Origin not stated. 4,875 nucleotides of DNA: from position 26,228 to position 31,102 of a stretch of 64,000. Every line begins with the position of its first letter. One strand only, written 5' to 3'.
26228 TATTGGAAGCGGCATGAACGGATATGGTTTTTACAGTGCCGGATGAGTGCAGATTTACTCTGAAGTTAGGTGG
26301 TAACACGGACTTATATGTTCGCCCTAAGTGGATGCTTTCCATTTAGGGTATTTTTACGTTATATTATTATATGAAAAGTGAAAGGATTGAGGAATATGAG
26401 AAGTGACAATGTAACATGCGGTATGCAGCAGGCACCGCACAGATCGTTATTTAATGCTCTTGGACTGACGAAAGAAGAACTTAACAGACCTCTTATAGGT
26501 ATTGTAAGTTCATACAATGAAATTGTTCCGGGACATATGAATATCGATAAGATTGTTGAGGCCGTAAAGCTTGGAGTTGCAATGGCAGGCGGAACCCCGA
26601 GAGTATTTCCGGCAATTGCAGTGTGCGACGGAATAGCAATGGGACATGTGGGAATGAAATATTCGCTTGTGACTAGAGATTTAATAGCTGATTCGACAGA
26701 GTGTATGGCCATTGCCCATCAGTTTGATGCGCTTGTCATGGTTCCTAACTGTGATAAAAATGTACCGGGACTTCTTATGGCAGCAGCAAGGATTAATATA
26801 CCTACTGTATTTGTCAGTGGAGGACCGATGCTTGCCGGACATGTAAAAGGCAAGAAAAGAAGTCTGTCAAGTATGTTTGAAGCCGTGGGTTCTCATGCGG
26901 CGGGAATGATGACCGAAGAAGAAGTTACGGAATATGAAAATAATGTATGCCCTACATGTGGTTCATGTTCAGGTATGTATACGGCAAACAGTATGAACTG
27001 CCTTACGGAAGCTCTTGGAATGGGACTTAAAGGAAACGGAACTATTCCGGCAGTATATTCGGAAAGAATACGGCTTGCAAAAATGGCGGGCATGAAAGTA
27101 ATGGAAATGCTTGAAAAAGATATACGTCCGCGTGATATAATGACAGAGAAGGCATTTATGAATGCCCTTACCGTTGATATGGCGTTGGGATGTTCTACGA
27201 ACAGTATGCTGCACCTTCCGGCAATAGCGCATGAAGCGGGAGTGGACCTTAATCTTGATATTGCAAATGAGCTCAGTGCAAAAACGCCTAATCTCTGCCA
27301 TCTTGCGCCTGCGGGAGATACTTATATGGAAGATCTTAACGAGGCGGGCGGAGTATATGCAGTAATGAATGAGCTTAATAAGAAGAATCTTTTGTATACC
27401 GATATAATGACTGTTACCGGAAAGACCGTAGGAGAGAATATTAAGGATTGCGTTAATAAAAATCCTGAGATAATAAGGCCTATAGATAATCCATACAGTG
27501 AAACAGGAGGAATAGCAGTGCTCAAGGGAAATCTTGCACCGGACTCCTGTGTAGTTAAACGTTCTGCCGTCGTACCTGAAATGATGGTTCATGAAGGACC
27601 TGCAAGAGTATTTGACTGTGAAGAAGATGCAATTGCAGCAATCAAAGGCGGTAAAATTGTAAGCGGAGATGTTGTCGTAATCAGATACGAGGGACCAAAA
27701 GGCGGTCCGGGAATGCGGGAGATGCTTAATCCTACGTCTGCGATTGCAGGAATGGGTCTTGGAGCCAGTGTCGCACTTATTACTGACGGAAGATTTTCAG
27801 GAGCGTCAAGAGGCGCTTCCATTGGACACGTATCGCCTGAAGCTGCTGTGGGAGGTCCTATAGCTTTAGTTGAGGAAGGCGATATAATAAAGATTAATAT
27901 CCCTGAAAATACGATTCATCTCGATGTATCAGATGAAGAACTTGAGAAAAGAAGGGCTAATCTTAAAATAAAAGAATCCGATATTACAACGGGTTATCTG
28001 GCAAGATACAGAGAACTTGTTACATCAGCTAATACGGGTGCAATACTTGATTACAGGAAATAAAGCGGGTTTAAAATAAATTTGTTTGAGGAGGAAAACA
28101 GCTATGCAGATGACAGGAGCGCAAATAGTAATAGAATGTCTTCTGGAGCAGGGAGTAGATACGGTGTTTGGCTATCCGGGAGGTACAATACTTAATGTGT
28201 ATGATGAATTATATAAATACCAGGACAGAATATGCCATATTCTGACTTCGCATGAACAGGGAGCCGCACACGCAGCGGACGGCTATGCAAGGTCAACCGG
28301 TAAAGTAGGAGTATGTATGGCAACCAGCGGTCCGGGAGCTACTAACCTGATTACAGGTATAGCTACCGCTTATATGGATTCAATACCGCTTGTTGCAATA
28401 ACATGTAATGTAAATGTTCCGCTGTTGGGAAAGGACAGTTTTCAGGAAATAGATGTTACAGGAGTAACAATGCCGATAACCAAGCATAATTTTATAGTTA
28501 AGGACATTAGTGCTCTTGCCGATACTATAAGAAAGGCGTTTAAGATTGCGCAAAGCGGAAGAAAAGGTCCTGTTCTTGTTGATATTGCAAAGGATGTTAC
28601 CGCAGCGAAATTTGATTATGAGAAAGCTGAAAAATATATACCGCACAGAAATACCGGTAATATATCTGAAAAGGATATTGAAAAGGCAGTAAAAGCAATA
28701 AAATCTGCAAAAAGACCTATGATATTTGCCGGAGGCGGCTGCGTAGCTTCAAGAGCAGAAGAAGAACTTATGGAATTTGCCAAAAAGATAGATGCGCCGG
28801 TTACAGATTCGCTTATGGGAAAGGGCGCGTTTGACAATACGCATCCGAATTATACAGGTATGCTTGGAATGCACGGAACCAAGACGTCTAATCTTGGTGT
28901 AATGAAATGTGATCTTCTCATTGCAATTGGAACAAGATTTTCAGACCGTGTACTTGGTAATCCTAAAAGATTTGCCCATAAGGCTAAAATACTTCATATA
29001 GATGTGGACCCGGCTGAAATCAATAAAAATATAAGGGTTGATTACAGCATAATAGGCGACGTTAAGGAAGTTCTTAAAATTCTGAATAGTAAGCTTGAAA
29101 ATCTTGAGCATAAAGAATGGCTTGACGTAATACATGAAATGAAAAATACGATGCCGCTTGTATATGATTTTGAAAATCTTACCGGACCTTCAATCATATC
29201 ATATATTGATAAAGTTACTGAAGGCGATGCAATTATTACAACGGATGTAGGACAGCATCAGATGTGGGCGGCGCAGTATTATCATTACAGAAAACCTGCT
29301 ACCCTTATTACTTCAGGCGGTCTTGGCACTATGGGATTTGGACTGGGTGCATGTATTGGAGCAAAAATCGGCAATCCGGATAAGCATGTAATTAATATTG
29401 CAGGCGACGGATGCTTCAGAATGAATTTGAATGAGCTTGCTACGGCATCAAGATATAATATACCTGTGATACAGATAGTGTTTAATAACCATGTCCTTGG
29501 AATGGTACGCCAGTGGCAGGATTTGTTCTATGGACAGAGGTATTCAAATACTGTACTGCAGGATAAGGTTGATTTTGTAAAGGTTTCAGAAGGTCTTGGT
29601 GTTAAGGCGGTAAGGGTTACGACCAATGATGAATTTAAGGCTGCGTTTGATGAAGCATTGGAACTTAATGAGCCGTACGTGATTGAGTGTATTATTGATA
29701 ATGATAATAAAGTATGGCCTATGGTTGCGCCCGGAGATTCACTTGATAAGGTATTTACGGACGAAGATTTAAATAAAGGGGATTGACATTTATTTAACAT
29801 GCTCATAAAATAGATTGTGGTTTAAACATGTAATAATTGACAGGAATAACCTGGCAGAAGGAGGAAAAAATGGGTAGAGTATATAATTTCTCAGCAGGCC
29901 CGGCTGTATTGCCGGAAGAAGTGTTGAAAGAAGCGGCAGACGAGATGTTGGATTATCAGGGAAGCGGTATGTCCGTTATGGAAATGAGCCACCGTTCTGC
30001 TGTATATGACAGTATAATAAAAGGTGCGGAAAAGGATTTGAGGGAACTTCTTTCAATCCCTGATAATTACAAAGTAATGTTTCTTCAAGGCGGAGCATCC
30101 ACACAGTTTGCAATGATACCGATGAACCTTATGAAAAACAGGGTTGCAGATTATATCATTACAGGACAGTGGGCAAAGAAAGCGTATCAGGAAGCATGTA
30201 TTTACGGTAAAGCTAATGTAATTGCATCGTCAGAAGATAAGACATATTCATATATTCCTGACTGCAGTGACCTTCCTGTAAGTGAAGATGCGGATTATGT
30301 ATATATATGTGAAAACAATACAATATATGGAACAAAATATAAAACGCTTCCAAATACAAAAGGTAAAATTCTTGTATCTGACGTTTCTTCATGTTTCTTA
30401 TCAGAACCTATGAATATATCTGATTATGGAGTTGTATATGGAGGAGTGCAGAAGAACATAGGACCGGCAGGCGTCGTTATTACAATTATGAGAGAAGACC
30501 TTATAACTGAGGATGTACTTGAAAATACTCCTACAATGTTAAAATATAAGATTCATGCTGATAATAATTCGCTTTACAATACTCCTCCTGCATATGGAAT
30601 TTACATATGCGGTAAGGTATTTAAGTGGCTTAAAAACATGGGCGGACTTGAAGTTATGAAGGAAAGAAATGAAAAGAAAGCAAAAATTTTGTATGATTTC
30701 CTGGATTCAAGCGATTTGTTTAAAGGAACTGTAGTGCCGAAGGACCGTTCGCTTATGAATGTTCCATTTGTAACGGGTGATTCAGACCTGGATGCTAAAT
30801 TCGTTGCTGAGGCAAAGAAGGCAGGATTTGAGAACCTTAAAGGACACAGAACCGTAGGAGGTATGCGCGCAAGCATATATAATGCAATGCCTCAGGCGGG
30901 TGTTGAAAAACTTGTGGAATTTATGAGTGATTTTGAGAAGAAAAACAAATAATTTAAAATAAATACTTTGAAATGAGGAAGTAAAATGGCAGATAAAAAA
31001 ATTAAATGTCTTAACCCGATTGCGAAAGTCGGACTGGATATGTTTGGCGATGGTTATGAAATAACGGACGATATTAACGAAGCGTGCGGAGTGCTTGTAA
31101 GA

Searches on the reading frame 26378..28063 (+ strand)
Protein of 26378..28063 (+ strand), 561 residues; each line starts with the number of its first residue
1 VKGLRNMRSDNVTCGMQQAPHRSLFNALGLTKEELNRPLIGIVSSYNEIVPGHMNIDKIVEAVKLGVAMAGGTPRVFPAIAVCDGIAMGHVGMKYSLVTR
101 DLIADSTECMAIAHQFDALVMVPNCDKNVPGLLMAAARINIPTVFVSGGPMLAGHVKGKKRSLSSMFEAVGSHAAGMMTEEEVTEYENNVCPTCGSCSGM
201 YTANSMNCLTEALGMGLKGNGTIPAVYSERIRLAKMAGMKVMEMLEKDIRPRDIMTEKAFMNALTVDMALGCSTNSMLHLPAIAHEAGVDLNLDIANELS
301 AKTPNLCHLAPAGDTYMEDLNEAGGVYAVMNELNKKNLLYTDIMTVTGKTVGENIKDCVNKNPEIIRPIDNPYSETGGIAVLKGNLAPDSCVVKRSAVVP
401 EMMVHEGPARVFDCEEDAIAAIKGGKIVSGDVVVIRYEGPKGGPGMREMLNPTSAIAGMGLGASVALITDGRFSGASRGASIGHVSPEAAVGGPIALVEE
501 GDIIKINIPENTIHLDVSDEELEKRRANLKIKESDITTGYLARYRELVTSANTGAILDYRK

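Call 67: search_protein_families(library=pfam, proteins=[window:26378-28063:+], max_evalue=0.0001)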
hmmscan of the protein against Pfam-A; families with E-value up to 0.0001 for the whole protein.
window:26378-28063:+ (561 aa): 2 families
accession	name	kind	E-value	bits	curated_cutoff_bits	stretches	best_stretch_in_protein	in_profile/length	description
PF00920.27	ILVD_EDD_N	-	6.4e-137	456.4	27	1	37-354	1-316/316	Dihydroxy-acid/6-phosphogluconate dehydratase N-terminal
PF24877.1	ILV_EDD_C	-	3.6e-83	278.1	27.7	1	364-555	1-191/191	Dihydroxy-acid/6-phosphogluconate dehydratase C-terminal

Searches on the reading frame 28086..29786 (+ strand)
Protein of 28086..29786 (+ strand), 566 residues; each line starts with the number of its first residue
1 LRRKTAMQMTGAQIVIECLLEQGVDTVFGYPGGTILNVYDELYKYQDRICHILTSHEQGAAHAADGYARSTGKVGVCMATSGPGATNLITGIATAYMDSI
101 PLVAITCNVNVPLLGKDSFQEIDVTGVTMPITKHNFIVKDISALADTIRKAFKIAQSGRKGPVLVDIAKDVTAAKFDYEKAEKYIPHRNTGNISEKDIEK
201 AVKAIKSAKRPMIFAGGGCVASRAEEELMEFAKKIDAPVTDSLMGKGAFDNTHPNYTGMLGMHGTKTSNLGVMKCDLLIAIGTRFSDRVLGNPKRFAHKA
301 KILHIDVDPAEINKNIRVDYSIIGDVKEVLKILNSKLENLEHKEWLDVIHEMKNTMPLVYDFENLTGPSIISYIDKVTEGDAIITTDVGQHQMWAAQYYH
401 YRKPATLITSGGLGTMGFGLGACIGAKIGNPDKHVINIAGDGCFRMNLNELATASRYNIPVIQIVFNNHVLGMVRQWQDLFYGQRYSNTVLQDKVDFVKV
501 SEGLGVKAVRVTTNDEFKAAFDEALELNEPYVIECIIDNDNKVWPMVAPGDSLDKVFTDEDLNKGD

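Call 67: search_protein_families(library=pfam, proteins=[window:28086-29786:+], max_evalue=0.0001)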
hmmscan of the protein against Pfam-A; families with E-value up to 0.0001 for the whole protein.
window:28086-29786:+ (566 aa): 3 families
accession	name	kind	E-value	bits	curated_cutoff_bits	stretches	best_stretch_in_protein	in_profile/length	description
PF02775.26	TPP_enzyme_C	-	6.4e-56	188.8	21.9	1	387-535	1-151/151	Thiamine pyrophosphate enzyme, C-terminal TPP binding domain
PF00205.28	TPP_enzyme_M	-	9e-52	174.9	30.4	1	198-331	1-135/137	Thiamine pyrophosphate enzyme, central domain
PF02776.23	TPP_enzyme_N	-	8.8e-43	145.3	26.8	1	9-125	1-117/119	Thiamine pyrophosphate enzyme, N-terminal TPP binding domain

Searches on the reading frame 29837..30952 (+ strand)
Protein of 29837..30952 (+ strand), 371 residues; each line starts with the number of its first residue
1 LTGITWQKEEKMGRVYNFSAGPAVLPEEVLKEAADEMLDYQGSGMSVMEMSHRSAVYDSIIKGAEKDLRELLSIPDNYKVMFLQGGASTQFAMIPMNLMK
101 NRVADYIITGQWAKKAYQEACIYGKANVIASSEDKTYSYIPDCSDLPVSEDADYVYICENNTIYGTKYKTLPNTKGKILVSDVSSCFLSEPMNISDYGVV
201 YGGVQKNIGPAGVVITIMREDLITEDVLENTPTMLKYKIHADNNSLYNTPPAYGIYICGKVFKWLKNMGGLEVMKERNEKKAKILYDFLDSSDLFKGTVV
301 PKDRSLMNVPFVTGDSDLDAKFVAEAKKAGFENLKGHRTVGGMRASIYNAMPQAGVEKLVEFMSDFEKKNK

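Call 24: search_protein_families(library=pfam, proteins=[window:29837-30952:+], max_evalue=0.001)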
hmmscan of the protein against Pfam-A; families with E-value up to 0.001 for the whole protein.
window:29837-30952:+ (371 aa): 1 family
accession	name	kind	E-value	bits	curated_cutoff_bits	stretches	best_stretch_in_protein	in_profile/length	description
PF00266.25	Aminotran_5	-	1.1e-41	143.5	21.5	1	15-359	1-371/371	Aminotransferase class-V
